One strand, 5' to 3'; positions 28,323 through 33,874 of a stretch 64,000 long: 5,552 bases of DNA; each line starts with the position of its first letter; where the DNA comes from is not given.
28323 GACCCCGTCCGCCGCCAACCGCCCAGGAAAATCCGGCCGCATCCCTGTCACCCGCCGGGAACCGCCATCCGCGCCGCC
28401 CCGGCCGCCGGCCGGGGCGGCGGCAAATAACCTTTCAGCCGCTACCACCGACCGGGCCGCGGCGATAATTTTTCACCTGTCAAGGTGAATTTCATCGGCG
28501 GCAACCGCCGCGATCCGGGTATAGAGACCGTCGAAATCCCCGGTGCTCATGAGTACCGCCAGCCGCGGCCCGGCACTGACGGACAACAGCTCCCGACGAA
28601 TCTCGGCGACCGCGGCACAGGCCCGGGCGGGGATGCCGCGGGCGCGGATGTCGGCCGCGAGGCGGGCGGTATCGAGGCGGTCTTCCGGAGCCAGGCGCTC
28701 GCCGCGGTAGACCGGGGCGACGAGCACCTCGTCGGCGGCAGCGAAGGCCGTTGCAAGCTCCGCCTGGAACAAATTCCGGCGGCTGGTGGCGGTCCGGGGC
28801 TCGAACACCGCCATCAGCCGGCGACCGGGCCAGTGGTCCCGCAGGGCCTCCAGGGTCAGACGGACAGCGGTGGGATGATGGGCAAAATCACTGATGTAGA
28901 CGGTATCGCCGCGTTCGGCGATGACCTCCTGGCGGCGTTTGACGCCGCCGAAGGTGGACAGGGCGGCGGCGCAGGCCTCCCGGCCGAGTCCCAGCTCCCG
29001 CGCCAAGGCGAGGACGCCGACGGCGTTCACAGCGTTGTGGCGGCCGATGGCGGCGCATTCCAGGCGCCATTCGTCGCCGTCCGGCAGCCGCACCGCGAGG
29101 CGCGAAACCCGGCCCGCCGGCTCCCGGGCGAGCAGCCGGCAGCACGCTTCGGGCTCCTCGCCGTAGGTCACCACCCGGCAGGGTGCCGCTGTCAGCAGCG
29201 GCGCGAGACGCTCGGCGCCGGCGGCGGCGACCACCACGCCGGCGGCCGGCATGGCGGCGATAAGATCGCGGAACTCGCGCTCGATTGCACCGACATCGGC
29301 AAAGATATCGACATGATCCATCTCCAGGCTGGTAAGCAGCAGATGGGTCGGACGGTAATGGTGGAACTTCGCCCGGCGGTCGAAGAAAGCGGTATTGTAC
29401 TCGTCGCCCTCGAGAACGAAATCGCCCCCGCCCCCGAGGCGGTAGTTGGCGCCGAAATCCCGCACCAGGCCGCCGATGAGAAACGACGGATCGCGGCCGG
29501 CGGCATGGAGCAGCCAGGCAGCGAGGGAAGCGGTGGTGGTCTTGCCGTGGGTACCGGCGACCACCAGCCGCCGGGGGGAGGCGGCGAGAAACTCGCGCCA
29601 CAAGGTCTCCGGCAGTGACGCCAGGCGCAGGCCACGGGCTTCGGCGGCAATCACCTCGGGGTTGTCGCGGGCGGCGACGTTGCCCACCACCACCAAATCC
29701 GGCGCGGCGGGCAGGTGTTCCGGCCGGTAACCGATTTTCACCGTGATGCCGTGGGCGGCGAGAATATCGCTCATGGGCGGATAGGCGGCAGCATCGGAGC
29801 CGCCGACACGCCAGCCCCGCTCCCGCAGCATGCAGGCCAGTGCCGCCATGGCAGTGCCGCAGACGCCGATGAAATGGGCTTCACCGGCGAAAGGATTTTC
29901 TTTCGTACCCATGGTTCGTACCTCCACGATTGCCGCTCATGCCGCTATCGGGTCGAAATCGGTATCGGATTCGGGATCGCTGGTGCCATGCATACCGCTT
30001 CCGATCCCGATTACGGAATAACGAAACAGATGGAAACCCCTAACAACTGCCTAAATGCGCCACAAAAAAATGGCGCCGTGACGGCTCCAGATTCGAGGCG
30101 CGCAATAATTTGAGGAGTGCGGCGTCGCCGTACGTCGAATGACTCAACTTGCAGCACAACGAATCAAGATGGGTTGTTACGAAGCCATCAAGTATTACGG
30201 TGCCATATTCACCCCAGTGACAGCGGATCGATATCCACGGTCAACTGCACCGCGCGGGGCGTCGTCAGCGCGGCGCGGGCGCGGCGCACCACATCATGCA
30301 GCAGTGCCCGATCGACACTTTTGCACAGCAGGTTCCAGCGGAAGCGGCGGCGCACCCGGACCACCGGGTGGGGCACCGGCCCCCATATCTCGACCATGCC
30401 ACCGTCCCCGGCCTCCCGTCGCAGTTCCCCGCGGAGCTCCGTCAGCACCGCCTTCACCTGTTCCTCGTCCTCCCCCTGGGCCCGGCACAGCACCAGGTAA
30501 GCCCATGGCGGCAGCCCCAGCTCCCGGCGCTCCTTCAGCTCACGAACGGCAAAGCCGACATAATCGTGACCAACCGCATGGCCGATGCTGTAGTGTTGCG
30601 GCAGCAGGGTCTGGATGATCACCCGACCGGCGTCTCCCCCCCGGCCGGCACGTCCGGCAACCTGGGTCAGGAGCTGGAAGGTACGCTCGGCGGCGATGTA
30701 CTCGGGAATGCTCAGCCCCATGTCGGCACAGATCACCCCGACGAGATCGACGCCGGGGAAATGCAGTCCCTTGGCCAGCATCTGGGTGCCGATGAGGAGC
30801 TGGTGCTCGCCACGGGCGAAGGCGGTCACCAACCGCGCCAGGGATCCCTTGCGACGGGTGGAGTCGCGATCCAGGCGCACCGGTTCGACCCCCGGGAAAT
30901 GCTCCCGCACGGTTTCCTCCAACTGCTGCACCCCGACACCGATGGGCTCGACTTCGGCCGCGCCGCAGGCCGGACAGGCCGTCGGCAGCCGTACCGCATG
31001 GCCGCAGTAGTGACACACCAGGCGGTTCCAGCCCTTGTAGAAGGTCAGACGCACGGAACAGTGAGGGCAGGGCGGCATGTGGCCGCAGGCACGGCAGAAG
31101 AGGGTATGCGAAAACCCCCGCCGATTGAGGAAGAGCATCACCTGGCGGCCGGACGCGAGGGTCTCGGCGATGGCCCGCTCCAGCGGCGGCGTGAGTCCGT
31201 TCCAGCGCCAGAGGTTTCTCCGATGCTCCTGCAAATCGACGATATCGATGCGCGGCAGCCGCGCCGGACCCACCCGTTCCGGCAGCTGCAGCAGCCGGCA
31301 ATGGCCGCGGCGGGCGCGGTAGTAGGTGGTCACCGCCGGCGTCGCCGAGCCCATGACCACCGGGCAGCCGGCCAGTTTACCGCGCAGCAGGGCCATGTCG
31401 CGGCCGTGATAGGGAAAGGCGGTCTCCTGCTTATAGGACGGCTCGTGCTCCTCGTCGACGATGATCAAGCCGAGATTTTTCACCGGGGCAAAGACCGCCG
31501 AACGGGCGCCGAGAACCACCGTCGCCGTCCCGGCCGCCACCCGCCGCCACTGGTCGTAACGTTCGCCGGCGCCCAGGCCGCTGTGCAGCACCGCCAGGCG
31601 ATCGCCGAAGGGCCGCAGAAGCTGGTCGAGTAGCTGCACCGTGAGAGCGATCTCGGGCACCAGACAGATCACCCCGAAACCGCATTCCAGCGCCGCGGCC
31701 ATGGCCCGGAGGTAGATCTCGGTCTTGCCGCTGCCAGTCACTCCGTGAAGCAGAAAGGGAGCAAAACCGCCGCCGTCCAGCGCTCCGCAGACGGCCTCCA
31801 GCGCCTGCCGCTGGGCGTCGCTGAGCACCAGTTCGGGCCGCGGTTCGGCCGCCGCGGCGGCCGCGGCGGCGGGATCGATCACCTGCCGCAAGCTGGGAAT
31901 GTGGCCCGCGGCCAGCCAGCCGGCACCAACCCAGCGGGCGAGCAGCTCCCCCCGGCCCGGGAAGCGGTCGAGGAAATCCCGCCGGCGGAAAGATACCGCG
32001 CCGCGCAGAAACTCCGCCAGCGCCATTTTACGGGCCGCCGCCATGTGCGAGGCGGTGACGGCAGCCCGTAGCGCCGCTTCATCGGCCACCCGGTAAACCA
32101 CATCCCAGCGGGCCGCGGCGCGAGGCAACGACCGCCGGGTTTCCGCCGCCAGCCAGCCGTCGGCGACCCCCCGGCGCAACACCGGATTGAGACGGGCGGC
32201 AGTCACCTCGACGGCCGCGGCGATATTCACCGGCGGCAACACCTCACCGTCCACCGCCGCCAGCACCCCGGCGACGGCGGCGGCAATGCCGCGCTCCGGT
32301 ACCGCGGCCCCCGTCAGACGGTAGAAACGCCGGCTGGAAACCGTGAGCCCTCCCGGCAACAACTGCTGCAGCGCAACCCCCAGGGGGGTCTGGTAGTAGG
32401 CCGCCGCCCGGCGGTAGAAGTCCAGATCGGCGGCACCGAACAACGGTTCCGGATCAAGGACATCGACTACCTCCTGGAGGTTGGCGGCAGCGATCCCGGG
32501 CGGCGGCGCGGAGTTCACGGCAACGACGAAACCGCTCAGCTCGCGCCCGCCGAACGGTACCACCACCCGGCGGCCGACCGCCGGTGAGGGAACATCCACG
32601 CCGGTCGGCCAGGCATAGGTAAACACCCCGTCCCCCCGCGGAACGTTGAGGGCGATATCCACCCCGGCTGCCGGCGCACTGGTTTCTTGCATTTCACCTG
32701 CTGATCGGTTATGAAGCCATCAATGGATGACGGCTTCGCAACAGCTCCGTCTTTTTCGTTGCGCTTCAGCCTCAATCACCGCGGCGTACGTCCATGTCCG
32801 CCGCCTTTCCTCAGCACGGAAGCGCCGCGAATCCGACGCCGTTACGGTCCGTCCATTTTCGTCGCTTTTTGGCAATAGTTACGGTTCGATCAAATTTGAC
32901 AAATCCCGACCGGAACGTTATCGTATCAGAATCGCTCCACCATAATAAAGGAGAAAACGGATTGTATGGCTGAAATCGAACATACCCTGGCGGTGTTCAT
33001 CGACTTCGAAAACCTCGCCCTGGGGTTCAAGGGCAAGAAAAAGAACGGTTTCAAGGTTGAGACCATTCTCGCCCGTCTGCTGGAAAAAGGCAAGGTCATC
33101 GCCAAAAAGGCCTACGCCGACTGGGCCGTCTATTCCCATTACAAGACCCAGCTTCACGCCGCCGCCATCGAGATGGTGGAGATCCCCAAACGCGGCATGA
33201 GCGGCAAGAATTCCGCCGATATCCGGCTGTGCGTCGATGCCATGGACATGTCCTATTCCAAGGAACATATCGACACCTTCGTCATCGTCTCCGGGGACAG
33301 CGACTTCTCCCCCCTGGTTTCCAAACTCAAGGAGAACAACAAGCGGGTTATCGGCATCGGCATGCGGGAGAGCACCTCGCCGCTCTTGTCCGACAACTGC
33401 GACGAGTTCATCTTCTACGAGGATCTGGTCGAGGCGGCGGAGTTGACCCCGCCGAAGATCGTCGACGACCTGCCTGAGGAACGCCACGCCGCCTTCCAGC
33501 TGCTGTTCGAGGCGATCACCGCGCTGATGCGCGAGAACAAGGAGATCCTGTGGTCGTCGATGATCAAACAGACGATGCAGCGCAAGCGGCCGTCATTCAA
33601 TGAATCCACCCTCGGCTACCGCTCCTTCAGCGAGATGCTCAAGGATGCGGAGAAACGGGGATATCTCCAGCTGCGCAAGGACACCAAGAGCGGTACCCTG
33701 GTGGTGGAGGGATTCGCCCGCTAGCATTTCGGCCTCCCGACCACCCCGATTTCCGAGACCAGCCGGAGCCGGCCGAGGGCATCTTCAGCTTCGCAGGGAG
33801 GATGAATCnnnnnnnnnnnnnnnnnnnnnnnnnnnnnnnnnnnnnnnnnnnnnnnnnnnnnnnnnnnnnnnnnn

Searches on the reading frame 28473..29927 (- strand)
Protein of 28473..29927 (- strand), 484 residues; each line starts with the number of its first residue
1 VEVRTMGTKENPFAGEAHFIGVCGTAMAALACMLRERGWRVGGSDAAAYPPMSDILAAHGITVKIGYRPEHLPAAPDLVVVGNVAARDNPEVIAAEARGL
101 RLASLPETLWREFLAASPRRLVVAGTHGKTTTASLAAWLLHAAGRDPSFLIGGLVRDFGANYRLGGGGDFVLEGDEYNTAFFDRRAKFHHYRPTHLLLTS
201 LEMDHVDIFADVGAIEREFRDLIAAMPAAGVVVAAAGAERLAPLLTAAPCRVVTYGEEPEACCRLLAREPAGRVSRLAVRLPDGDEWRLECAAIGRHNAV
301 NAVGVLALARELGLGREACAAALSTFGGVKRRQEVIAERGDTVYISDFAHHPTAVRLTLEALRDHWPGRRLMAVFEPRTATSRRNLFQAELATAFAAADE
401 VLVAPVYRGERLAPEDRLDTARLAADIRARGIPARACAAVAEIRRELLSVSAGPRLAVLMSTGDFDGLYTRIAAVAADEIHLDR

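Call 63: search_protein_families(library=pfam, proteins=[window:28473-29927:-])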
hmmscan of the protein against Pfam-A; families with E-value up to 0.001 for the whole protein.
window:28473-29927:- (484 aa): 3 families
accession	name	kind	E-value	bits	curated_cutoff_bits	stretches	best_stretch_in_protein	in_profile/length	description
PF01225.30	Mur_ligase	-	1.2e-17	64.5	21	1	17-109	2-87/95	Mur ligase family, catalytic domain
PF08245.18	Mur_ligase_M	-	7.3e-16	59.2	24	1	123-309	1-200/200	Mur ligase middle domain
PF02875.26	Mur_ligase_C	-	3.7e-14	54.1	28.4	1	331-460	1-123/127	Mur ligase, glutamate ligase domain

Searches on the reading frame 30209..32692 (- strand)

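Call 63: search_protein_families(library=pfam, proteins=[window:30209-32692:-])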
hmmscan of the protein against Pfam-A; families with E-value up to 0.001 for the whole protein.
window:30209-32692:- (827 aa): 6 families
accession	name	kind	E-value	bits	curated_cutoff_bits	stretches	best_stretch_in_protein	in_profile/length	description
PF17764.6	PriA_3primeBD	-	1.1e-20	73.8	22.7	1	12-113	1-96/96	3'DNA-binding domain (3'BD)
PF18074.6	PriA_C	-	1.9e-19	70.7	26.9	1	729-823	1-95/95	Primosomal protein N C-terminal domain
PF00270.35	DEAD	-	6.2e-16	59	26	1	293-453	3-161/167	DEAD/DEAH box helicase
PF04851.21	ResIII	-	9.9e-11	42.3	22.5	1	288-421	2-140/164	Type III restriction enzyme, res subunit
PF18319.7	Zn_ribbon_PriA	-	4.1e-10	39.9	26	1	542-566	1-25/27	PriA DNA helicase Cys-rich region (CRR) domain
PF00271.37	Helicase_C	-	1.7e-07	31.9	23.5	1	616-686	52-110/110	Helicase conserved C-terminal domain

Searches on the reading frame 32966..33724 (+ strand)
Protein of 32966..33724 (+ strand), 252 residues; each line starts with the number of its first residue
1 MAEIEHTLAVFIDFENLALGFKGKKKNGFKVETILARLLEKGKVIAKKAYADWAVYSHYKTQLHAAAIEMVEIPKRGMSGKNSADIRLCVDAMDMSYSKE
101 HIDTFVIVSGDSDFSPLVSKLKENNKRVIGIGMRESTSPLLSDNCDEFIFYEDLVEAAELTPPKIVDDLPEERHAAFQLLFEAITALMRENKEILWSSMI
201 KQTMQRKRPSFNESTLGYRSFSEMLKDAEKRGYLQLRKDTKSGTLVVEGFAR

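Call 63: search_protein_families(library=pfam, proteins=[window:32966-33724:+])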
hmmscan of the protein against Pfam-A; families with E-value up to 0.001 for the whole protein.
window:32966-33724:+ (252 aa): 2 families
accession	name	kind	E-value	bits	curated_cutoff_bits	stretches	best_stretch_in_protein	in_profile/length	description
PF01936.24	NYN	-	3e-36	125.5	24.2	1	8-151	2-144/145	NYN domain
PF12872.13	OST-HTH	-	2.2e-05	24.6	23.8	1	182-227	7-54/71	OST-HTH/LOTUS domain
